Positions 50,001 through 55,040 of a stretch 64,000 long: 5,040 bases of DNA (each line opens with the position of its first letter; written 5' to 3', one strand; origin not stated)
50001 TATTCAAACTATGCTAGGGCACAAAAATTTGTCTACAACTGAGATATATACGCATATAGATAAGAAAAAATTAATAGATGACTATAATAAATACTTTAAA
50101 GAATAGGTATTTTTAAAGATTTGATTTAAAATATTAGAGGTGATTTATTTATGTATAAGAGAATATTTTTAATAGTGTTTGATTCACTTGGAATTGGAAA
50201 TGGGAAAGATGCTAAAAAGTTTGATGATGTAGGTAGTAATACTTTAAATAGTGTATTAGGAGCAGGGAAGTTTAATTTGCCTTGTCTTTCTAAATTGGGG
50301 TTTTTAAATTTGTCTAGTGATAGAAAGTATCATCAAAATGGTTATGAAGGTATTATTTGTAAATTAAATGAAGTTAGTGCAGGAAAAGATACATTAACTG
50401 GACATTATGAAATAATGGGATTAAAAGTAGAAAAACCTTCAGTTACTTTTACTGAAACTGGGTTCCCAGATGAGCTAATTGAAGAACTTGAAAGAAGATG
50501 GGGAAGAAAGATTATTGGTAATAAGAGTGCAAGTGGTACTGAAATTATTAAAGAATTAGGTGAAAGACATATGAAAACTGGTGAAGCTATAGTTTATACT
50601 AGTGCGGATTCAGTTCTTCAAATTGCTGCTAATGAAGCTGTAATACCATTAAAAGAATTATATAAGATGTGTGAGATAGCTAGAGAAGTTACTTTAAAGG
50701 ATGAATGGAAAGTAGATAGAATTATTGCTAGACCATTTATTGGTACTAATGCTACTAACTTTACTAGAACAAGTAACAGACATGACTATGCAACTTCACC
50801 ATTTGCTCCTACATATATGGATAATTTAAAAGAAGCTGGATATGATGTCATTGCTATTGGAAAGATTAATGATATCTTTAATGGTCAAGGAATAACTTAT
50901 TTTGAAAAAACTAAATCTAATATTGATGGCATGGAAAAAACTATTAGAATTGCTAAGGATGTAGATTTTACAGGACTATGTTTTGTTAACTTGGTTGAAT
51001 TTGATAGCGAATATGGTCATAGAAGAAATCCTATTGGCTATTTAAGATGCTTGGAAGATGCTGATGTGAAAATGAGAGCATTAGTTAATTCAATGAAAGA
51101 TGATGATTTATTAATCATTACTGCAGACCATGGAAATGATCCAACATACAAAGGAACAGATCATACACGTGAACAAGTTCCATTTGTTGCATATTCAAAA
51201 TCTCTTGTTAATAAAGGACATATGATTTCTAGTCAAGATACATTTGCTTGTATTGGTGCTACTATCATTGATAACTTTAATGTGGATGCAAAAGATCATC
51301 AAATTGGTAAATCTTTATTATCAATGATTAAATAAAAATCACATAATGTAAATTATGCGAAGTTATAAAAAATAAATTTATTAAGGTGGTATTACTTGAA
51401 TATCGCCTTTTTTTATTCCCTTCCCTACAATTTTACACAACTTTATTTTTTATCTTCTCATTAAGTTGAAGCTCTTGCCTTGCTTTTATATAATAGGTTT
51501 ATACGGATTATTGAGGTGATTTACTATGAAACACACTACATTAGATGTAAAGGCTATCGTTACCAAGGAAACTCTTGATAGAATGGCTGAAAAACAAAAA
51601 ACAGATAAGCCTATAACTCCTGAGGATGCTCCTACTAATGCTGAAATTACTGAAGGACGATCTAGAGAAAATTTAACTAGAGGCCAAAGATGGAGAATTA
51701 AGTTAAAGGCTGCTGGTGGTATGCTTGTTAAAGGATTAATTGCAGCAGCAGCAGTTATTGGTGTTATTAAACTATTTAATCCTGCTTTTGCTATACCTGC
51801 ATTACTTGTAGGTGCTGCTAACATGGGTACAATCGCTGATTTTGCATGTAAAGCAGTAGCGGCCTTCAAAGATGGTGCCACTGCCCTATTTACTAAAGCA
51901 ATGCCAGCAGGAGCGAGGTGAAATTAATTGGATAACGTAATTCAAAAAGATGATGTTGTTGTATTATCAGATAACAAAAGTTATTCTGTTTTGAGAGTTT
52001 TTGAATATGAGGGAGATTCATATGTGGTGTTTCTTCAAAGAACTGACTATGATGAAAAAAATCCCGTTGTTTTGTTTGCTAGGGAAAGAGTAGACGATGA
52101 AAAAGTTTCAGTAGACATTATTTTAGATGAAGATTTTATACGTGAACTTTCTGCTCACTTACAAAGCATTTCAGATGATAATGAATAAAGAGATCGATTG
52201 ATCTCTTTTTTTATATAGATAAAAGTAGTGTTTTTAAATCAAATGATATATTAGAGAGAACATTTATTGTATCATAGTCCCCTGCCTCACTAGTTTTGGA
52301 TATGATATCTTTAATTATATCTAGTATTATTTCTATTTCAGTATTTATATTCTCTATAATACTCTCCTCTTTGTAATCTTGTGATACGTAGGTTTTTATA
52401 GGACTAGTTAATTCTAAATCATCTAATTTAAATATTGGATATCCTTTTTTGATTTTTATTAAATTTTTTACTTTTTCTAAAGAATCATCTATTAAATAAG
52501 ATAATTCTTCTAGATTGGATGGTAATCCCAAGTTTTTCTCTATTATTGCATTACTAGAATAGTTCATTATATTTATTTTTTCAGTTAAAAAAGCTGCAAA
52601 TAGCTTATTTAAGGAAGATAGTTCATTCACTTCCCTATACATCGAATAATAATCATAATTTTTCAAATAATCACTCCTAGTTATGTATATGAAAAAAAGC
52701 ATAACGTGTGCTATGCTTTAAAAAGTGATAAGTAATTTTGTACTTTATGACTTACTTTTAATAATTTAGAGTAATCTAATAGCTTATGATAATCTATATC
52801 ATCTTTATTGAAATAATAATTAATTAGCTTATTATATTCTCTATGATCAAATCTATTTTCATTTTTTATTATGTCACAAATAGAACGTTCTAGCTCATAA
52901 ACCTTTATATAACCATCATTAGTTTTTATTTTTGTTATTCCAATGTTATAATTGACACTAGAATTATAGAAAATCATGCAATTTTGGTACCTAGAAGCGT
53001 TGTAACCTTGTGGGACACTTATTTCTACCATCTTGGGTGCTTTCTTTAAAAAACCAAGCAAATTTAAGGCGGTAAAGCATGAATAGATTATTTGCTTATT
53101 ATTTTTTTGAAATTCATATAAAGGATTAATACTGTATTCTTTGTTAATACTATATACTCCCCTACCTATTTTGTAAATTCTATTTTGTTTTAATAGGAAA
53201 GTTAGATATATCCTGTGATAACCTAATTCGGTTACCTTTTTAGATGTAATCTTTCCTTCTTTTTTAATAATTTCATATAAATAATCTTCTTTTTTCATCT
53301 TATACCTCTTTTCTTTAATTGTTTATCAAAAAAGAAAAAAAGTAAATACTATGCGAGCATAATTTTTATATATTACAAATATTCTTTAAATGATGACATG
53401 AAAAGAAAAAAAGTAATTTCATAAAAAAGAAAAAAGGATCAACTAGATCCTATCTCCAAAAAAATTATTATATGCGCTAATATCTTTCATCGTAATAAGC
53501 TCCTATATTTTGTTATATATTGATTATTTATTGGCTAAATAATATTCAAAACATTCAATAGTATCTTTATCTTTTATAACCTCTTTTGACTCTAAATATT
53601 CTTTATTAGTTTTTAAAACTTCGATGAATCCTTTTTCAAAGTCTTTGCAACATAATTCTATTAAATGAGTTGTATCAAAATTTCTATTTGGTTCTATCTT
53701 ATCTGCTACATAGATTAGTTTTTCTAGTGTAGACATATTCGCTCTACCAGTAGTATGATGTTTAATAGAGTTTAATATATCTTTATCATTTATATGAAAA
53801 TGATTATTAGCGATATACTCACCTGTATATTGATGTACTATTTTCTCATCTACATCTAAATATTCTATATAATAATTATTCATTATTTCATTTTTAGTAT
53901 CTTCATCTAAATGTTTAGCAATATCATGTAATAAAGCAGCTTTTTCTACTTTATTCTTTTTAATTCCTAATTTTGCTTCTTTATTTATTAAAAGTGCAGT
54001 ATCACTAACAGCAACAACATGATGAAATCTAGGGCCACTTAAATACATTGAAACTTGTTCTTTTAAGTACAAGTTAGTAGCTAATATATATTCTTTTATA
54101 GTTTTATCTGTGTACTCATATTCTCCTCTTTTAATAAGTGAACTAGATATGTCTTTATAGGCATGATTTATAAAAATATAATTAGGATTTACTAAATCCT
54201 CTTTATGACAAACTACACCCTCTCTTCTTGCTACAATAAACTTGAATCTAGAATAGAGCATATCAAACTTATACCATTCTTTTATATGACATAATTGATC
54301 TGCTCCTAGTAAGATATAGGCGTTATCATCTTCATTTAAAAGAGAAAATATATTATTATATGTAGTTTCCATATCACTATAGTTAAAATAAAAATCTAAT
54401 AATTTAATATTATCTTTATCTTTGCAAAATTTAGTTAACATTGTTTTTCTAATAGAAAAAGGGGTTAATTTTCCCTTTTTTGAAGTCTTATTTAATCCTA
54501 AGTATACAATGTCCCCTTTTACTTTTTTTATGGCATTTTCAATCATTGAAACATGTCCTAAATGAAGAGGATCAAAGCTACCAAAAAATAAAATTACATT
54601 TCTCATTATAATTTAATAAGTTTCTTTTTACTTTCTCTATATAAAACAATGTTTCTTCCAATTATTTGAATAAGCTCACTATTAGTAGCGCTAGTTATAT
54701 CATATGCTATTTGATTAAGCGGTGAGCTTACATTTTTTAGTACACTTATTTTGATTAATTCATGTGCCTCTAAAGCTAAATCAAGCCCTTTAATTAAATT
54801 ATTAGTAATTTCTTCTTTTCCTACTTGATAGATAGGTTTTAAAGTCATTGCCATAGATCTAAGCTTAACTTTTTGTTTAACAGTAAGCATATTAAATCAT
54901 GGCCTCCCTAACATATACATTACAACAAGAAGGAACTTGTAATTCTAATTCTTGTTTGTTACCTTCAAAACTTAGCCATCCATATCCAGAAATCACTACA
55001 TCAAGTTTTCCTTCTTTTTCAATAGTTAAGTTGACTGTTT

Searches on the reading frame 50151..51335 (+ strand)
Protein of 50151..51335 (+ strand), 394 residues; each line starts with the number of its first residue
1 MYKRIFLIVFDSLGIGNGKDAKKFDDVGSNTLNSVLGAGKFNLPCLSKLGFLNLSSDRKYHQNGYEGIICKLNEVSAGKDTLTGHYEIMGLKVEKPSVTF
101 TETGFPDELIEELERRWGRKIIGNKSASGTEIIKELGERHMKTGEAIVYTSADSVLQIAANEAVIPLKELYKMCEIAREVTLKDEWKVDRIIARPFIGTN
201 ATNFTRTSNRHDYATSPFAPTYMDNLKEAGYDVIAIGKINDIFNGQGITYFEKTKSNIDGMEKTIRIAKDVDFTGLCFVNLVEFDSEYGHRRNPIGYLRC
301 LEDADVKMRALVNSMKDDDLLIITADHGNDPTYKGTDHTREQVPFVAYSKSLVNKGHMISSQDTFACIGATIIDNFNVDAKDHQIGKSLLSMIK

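Call 5: search_protein_families(library=pfam, proteins=[window:50151-51335:+])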
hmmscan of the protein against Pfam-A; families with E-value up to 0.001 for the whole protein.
window:50151-51335:+ (394 aa): 1 family
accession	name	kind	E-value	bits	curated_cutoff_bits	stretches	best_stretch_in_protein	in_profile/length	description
PF01676.23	Metalloenzyme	-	1.3e-44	153.1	24.3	1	3-379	1-251/252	Metalloenzyme superfamily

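Call 8: search_protein_families(library=ncbifam, proteins=[window:50151-51335:+])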
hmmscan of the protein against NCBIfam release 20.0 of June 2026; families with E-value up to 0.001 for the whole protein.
window:50151-51335:+ (394 aa): 7 families
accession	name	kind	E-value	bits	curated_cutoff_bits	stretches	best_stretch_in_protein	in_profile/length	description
NF003766.0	PRK05362.1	equivalog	7.3e-158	525.4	256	1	2-392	3-394/396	phosphopentomutase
TIGR01696.1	deoB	equivalog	1.5e-148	494.7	341.2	1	4-382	1-377/381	phosphopentomutase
NF009049.0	PRK12383.1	equivalog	4.5e-46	157.6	254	2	225-393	239-401/408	phosphopentomutase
TIGR00306.2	apgM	subfamily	5e-07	29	320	1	272-355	290-372/403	2,3-bisphosphoglycerate-independent phosphoglycerate mutase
NF003104.0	PRK04024.1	equivalog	1.7e-06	27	489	1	246-354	270-372/412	2,3-bisphosphoglycerate-independent phosphoglycerate mutase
TIGR01307.1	pgm_bpd_ind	equivalog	1.5e-05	23.7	330.65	1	289-390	399-504/504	2,3-bisphosphoglycerate-independent phosphoglycerate mutase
NF038358.1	phophono_PhpG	equivalog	0.00027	19.8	545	1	274-366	309-398/417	CMP-5'-phosphonoformate--3-phosphoglycerate phosphonoformyl transferase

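Call 37: find_related_loci(query=window:50151-51335:+, collection=genome_contigs, flank=4000)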
Query window:50151-51335:+ (394 aa) in genome_contigs; peptide patterns used: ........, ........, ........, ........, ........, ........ (x = any residue, [..] = any of these).
84 stretches matched a pattern; 12 encode a relative of the query (tblastn E <= 1e-3); 12 distinct loci.
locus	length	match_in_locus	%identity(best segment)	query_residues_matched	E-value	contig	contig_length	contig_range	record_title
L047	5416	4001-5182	86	1-394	0e+0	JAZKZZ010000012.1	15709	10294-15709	MAG: Bacilli bacterium isolate T1900045082_TC20190076.MAGScoT_cleanbin_000019 SGB_4666_k141_2038595, whole genome shotgu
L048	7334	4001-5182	75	1-394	0e+0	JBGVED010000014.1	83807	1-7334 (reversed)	MAG: Bacilli bacterium isolate fecal_MAG_421 fecal_MAG_421_contig_0015, whole genome shotgun sequence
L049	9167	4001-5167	61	2-394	9e-151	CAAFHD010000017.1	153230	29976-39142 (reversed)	MAG TPA_asm: Bacilli bacterium, isolate HGM10900, WGS project CAAFHD010000000 data, contig: SRS146812_6_k99_51136, whole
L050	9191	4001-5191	54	2-394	7e-134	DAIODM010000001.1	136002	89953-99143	MAG TPA_asm: Candidatus Onthovivens sp. isolate CTOTU1924 NODE_14_length_136002_cov_8.747527, whole genome shotgun seque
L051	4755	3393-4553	47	2-394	1e-109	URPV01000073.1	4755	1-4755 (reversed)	uncultured Veillonella sp. isolate UMGS1231 genome assembly, contig: NODE_2935_length_4755_cov_4.072467, whole genome sh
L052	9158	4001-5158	48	4-394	4e-105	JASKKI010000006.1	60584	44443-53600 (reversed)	MAG: Clostridia bacterium isolate DJKA51_ANT-F21_bin.3 scaffold_41, whole genome shotgun sequence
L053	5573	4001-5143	47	3-393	5e-102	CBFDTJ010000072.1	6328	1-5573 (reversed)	MAG TPA_asm: uncultured bacterium isolate SRR6823440_concoct_143 genome assembly, contig: ERZ650341.8731, whole genome s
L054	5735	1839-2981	46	3-393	7e-102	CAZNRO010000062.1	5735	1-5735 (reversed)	MAG TPA_asm: uncultured Caldisericota bacterium isolate binchicken_co19_638 genome assembly, contig: NODE_24867_length_5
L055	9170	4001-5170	46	3-394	2e-96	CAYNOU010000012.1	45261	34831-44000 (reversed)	MAG TPA_asm: uncultured Candidatus Cloacimonadota bacterium isolate SRP214966_co5_334 genome assembly, contig: NODE_429_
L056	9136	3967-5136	43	1-393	9e-96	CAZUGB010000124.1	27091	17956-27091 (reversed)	MAG TPA_asm: uncultured Candidatus Cloacimonadota bacterium isolate binchicken_co219_449 genome assembly, contig: k141_4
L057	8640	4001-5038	45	4-351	4e-91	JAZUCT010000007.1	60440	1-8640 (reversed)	MAG: Clostridia bacterium isolate T1900045313_YK20190002.MAGScoT_cleanbin_000055 SGB_6253_k141_5920733, whole genome sho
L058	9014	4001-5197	40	4-393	8e-88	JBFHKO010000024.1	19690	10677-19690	MAG: Aeromonadaceae bacterium isolate Mix_sand07.2021.05.G.90 k141_2491107_length_19690_cov_12.0000, whole genome shotgu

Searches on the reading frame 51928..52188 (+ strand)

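Call 5: search_protein_families(library=pfam, proteins=[window:51928-52188:+])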
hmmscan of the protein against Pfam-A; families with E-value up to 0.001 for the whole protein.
window:51928-52188:+ (86 aa): 1 family
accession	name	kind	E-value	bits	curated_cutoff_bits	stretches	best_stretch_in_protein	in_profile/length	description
PF06949.16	DUF1292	-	9.9e-05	23.6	24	1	18-76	7-68/75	Protein of unknown function (DUF1292)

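Call 8: search_protein_families(library=ncbifam, proteins=[window:51928-52188:+])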
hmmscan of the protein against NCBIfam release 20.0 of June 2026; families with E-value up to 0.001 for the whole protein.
window:51928-52188:+ (86 aa): 0 families

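Call 50: search_protein_families(library=phrogs, proteins=[window:51928-52188:+], max_evalue=0.01)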
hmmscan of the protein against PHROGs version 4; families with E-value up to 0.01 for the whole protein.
window:51928-52188:+ (86 aa): 1 family
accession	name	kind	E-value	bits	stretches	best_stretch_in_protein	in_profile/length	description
phrog_21388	-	DNA, RNA and nucleotide metabolism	0.0018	19.3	1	5-54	66-115/126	exonuclease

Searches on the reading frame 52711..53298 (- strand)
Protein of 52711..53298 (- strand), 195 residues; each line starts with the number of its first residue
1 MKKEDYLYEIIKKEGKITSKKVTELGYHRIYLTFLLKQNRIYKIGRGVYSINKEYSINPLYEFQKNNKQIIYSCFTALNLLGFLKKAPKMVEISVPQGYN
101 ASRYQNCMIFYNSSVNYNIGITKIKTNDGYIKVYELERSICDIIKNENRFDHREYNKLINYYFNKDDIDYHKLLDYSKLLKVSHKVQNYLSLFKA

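Call 5: search_protein_families(library=pfam, proteins=[window:52711-53298:-])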
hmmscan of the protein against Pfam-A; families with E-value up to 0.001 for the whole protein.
window:52711-53298:- (195 aa): 2 families
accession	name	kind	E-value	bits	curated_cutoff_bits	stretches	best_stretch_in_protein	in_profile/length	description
PF13338.12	AbiEi_4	-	3.4e-05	24.3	25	1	15-51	12-48/49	Transcriptional regulator, AbiEi antitoxin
PF20217.3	DUF6577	-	0.00039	20.6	27.8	0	130-191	135-199/204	Family of unknown function (DUF6577)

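Call 8: search_protein_families(library=ncbifam, proteins=[window:52711-53298:-])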
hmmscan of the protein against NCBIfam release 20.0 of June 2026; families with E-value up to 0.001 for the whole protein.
window:52711-53298:- (195 aa): 0 families

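Call 50: search_protein_families(library=phrogs, proteins=[window:52711-53298:-], max_evalue=0.01)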
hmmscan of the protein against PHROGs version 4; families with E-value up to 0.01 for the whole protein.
window:52711-53298:- (195 aa): 0 families

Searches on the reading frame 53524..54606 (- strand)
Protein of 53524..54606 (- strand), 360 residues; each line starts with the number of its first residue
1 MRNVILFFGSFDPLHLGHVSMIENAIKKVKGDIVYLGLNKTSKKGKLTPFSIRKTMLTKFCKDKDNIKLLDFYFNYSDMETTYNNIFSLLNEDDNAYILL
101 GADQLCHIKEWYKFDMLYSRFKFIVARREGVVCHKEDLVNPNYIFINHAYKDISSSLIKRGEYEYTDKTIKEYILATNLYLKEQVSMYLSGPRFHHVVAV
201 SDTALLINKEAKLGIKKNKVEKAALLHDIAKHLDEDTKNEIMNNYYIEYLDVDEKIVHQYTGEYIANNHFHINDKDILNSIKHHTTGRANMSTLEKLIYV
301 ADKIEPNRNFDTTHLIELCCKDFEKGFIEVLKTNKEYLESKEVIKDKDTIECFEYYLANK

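Call 8: search_protein_families(library=ncbifam, proteins=[window:53524-54606:-])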
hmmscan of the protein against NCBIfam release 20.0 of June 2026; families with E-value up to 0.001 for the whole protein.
window:53524-54606:- (360 aa): 22 families
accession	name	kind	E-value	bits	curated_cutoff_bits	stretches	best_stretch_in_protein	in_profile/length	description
NF005519.0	PRK07152.1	equivalog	2.2e-69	234.1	315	1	4-355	3-358/361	nicotinate-nucleotide adenylyltransferase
TIGR00488.1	TIGR00488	equivalog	8.7e-31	107.1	70.15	1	188-343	4-161/173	bis(5'-nucleosyl)-tetraphosphatase (symmetrical) YqeK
TIGR00482.1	TIGR00482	equivalog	8.9e-21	74.8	112.45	1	6-180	1-194/194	nicotinate (nicotinamide) nucleotide adenylyltransferase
NF000840.1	PRK00071.1-3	equivalog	6.2e-15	55.2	150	1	4-180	8-198/201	nicotinate-nucleotide adenylyltransferase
NF000841.0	PRK00071.1-4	equivalog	1e-13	51.5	197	1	2-178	7-181/194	nicotinate-nucleotide adenylyltransferase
NF000842.0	PRK00071.2-1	equivalog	2.6e-12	46.8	167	1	2-183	2-187/191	nicotinate-nucleotide adenylyltransferase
TIGR00125.1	cyt_tran_rel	domain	4.4e-10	39.6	27.7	1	4-65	1-64/65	adenylyltransferase/cytidyltransferase family protein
NF000839.0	PRK00071.1-1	equivalog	1.5e-09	38.1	187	1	5-134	9-143/219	nicotinate-nucleotide adenylyltransferase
TIGR01510.1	coaD_prev_kdtB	equivalog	2.6e-08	34.1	103.3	1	6-69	3-64/155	pantetheine-phosphate adenylyltransferase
NF000845.0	PRK00071.2-4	equivalog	1.9e-07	30.7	210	1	4-130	10-139/197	nicotinate-nucleotide adenylyltransferase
NF001985.0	PRK00777.1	subfamily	2.8e-07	30.7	104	1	8-65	10-70/157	pantetheine-phosphate adenylyltransferase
TIGR00277.1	HDIG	domain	8.3e-07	28.8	27.6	1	194-268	6-67/84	HDIG domain-containing metalloprotein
NF006479.0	PRK08887.1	equivalog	3.5e-06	26.9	164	1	3-127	3-132/174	nicotinate-nicotinamide nucleotide adenylyltransferase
NF005410.0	PRK06973.1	equivalog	7e-06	25.5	214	0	5-56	25-77/243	nicotinate-nucleotide adenylyltransferase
TIGR01526.1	nadR_NMN_Atrans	equivalog_domain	1e-05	25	341.15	1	4-72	3-72/325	nicotinamide-nucleotide adenylyltransferase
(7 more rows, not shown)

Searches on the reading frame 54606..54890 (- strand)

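Call 8: search_protein_families(library=ncbifam, proteins=[window:54606-54890:-])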
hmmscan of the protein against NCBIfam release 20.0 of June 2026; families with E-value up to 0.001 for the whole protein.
window:54606-54890:- (94 aa): 2 families
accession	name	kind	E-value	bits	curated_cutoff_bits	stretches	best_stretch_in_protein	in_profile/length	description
TIGR00253.1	RNA_bind_YhbY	equivalog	5.9e-24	84.4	78.5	1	2-93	1-93/96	ribosome assembly RNA-binding protein YhbY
NF007669.0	PRK10343.1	equivalog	1.3e-13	51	175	1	2-93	3-94/97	ribosome assembly RNA-binding protein YhbY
